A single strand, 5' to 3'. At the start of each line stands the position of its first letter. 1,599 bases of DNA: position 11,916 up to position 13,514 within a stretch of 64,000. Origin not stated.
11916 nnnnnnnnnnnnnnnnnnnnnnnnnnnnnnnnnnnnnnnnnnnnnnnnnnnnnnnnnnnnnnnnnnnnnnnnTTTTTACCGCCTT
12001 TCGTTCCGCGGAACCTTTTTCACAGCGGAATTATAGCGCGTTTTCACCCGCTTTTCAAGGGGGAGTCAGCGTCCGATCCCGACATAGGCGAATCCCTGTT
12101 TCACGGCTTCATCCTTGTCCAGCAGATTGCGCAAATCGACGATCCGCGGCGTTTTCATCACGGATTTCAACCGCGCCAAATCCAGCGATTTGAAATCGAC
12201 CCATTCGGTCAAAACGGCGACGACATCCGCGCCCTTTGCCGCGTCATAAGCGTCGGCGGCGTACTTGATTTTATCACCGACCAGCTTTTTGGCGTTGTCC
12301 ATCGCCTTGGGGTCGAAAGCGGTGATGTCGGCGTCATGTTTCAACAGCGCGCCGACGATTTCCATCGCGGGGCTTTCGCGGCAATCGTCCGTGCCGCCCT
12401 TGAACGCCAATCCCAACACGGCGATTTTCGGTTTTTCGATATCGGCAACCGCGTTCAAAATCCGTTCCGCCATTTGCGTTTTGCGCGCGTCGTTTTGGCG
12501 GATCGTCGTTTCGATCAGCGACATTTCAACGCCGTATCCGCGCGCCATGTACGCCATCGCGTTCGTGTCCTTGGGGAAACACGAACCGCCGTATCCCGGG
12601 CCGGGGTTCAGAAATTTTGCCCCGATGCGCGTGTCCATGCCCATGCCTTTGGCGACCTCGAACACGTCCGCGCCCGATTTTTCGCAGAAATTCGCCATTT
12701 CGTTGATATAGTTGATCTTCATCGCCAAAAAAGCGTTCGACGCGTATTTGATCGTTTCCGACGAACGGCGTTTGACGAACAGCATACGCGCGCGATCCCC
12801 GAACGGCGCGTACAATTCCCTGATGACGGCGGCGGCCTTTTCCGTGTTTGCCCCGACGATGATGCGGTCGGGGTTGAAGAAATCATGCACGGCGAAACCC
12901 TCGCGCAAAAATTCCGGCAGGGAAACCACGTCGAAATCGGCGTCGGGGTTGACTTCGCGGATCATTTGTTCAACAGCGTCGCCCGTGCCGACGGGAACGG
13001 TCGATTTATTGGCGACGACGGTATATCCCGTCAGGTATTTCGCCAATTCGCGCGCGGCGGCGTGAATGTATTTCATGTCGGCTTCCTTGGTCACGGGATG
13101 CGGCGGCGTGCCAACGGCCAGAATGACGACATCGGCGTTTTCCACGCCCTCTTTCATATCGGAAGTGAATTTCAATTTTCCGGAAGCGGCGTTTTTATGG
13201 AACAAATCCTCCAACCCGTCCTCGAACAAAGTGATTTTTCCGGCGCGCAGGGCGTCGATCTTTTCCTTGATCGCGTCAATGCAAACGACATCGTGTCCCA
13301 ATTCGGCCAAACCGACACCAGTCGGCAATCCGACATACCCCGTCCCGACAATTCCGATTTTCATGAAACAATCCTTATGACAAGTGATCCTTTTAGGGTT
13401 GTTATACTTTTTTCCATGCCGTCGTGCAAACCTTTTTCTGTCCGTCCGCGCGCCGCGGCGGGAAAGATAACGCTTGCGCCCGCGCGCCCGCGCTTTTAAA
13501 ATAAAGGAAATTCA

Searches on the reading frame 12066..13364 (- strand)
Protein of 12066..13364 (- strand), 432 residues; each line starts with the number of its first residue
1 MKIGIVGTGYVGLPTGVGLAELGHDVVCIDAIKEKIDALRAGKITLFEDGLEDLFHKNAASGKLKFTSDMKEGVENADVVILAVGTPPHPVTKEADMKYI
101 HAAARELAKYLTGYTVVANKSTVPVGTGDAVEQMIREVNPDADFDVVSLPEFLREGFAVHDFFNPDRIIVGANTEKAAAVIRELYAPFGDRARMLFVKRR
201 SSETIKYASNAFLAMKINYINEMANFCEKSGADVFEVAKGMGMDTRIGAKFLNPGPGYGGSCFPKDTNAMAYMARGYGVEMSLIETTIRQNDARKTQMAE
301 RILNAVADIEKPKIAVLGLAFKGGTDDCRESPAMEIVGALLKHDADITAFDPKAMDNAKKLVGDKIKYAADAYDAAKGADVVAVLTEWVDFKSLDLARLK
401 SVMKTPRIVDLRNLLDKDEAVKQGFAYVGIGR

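Call 14: search_protein_families(library=pfam, proteins=[window:12066-13364:-])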
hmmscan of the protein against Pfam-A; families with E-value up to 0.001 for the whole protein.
window:12066-13364:- (432 aa): 8 families
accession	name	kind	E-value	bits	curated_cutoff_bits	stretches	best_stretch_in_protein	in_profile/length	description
PF03721.20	UDPG_MGDP_dh_N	-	2e-63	213.8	27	1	1-184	1-187/187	UDP-glucose/GDP-mannose dehydrogenase family, NAD binding domain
PF00984.24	UDPG_MGDP_dh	-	1.1e-36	125.2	25.4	1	200-292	1-93/94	UDP-glucose/GDP-mannose dehydrogenase family, central domain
PF03720.21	UDPG_MGDP_dh_C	-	2.7e-34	118.1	30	1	315-417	1-103/103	UDP-glucose/GDP-mannose dehydrogenase family, UDP binding domain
PF03446.21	NAD_binding_2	-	2.3e-07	31.4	21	1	2-89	1-68/161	NAD binding domain of 6-phosphogluconate dehydrogenase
PF03807.23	F420_oxidored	-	4.9e-07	30.7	21.6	0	2-85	1-68/94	NADP oxidoreductase coenzyme F420-dependent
PF00185.30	OTCace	-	0.0001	22.8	29.4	0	348-393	31-85/157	Aspartate/ornithine carbamoyltransferase, Asp/Orn binding domain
PF02737.24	3HCDH_N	-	0.00045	20.6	22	0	2-84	1-86/180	3-hydroxyacyl-CoA dehydrogenase, NAD binding domain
PF02558.23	ApbA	-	0.00096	19.2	22.2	0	3-84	1-74/150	Ketopantoate reductase PanE/ApbA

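Call 15: find_encoding_contigs(protein=window:12066-13364:-, flank=6000, max_places=6)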
Protein window:12066-13364:- (432 aa): 6 contigs read that carry it; 1 place shown.
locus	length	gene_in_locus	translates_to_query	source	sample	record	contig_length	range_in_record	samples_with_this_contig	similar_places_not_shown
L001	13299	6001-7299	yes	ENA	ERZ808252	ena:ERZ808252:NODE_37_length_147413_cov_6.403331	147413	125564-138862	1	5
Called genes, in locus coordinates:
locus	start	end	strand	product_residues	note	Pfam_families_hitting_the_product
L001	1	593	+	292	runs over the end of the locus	PF00701:DHDPS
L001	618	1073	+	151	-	PF01668:SmpB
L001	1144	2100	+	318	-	-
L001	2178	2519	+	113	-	-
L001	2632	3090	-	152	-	PF07750:GcrA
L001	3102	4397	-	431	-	-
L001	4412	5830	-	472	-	PF13598:DUF4139 (weak)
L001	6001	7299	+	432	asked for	PF03446:NAD_binding_2 (faint), PF03721:UDPG_MGDP_dh_N, PF03807:F420_oxidored (faint), PF00984:UDPG_MGDP_dh, PF03720:UDPG_MGDP_dh_C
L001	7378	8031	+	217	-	PF04607:RelA_SpoT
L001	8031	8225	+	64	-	-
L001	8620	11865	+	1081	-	PF03797:Autotransporter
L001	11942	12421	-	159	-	PF18907:DUF5662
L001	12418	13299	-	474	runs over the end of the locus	PF03853:YjeF_N, PF01256:Carb_kinase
